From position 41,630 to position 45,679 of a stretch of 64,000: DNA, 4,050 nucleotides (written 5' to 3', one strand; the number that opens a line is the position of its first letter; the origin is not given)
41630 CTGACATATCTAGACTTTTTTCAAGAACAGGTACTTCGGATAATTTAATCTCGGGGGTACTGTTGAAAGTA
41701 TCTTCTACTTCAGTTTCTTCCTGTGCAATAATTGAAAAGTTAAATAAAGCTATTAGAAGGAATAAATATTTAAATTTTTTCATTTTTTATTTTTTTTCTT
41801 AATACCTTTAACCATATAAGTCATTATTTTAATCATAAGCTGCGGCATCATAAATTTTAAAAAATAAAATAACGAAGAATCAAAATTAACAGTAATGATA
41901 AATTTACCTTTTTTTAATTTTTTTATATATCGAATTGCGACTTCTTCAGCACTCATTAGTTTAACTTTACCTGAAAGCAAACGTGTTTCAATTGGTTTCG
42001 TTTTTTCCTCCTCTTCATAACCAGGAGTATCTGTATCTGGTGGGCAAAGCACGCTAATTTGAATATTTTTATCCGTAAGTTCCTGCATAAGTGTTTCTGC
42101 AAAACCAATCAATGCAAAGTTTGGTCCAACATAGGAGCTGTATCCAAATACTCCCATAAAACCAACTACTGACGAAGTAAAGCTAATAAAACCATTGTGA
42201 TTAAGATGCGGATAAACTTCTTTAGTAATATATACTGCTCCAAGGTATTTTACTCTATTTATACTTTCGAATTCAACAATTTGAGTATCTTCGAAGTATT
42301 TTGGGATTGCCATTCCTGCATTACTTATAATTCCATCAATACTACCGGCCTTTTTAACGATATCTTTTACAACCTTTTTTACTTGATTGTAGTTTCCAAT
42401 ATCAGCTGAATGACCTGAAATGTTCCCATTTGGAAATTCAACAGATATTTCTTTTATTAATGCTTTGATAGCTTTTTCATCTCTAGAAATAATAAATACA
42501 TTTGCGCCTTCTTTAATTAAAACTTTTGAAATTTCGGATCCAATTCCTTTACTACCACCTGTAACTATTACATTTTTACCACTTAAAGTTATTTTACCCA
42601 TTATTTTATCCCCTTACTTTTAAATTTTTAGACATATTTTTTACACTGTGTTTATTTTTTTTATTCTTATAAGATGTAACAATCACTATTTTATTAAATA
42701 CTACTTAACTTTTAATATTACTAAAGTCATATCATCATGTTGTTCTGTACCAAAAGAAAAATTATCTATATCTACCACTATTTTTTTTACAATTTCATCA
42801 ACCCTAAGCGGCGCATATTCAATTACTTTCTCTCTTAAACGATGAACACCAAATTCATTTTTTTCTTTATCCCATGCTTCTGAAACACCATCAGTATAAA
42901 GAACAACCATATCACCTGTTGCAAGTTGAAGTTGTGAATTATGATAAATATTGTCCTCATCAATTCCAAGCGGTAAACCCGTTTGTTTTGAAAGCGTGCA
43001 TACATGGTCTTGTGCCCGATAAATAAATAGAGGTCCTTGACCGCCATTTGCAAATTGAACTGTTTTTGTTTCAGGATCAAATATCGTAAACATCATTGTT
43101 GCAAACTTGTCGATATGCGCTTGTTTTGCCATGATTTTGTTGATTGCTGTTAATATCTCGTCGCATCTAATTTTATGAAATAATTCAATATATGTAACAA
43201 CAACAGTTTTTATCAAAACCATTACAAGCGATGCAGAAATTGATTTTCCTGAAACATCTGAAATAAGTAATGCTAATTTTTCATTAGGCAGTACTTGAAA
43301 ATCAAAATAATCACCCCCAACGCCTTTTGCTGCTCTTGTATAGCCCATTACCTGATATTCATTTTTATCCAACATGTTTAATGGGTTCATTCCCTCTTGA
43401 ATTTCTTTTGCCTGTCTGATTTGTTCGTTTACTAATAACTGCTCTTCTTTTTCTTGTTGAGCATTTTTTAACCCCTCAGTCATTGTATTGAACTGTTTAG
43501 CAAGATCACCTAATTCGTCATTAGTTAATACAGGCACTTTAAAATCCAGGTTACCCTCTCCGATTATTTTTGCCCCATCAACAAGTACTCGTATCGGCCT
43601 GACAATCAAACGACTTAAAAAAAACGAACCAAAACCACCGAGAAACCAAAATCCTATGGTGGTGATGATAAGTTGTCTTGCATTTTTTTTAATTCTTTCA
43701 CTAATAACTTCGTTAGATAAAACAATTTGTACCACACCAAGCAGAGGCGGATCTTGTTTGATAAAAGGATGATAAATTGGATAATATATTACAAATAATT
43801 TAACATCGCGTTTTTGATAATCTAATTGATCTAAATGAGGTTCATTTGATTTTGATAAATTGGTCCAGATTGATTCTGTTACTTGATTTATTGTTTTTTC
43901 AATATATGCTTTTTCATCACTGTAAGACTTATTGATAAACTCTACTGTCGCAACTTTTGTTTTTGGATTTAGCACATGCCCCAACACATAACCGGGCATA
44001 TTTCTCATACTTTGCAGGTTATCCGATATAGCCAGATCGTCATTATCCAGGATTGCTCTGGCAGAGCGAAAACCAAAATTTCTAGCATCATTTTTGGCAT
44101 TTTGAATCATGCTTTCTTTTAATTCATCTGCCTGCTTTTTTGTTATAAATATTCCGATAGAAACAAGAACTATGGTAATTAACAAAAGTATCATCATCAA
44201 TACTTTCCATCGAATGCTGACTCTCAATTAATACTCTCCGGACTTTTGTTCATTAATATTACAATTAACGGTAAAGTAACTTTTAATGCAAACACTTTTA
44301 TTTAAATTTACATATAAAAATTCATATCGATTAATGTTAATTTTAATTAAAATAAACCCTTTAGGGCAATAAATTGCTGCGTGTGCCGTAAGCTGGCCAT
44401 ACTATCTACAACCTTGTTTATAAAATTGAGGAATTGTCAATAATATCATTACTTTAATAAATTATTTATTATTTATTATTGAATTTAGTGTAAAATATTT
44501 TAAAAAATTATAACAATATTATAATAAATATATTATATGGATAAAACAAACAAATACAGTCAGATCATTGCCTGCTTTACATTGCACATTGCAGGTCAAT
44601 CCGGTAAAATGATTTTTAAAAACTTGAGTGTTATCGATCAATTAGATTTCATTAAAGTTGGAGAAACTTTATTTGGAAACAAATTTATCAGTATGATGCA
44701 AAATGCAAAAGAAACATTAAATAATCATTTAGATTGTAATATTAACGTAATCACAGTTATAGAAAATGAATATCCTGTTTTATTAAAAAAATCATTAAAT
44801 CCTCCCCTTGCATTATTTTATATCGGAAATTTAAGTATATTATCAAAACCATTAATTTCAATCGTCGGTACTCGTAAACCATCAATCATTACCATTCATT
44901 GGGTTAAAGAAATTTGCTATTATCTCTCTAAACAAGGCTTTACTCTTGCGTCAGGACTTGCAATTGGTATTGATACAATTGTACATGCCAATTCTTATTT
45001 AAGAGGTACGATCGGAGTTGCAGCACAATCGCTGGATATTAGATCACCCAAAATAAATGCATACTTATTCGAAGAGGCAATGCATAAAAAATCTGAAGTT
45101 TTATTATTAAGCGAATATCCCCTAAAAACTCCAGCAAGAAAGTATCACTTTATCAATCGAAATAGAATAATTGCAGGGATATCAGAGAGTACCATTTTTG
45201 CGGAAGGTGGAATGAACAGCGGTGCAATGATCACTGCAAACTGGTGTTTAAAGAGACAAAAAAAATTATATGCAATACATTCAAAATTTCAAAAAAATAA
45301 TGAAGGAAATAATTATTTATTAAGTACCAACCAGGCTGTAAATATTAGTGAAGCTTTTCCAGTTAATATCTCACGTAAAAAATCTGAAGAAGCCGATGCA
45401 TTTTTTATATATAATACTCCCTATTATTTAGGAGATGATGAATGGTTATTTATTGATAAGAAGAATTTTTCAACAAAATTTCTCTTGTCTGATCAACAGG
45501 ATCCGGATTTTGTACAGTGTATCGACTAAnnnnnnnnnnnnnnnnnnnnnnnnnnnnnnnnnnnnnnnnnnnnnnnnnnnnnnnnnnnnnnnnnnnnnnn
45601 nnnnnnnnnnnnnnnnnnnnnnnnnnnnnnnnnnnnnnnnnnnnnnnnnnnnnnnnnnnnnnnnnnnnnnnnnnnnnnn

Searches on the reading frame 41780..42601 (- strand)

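Call 29: search_protein_families(library=pfam, proteins=[window:41780-42601:-], max_evalue=0.001)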
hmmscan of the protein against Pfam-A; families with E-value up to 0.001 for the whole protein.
window:41780-42601:- (273 aa): 6 families
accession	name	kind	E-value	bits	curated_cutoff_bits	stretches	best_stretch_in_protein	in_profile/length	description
PF00106.31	adh_short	-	1.3e-42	145.9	26.6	1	9-200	1-192/195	short chain dehydrogenase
PF13561.12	adh_short_C2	-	3.4e-26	92.7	27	1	18-205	6-191/236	Enoyl-(Acyl carrier protein) reductase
PF08659.16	KR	-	2.4e-19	70.4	22.6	1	11-173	3-165/180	KR domain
PF23441.1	SDR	-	3.3e-05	23.8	27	1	7-192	6-196/258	SDR-like rossmann domain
PF02719.21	Polysacc_synt_2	-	0.00071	19.3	20.2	0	11-80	1-75/293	Polysaccharide biosynthesis protein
PF16363.11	GDP_Man_Dehyd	-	0.00076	19.5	27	1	12-81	1-74/332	GDP-mannose 4,6 dehydratase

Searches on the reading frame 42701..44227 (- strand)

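Call 29: search_protein_families(library=pfam, proteins=[window:42701-44227:-], max_evalue=0.001)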
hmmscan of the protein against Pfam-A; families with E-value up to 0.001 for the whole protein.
window:42701-44227:- (508 aa): 2 families
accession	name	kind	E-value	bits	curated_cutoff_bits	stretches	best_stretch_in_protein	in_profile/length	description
PF07228.17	SpoIIE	-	3.7e-45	154.7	25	1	315-507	2-191/192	Stage II sporulation protein E (SpoIIE)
PF00672.30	HAMP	-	1.8e-14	54.2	25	1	203-254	1-52/53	HAMP domain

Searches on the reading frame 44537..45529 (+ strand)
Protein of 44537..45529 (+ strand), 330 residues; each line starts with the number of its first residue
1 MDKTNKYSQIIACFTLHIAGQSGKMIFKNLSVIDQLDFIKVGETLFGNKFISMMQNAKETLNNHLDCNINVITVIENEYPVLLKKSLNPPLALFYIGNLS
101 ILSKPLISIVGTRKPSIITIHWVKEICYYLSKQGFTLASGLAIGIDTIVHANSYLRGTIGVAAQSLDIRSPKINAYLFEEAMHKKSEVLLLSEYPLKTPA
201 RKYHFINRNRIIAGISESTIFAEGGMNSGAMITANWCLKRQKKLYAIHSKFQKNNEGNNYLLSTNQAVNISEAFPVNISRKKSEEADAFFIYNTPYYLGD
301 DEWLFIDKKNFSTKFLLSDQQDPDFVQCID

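Call 29: search_protein_families(library=pfam, proteins=[window:44537-45529:+], max_evalue=0.001)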
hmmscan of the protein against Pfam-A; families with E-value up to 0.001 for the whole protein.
window:44537-45529:+ (330 aa): 1 family
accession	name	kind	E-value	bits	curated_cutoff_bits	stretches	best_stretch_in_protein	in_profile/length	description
PF02481.21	DNA_processg_A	-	6.4e-54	182.8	29.6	1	67-267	5-208/212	DNA recombination-mediator protein A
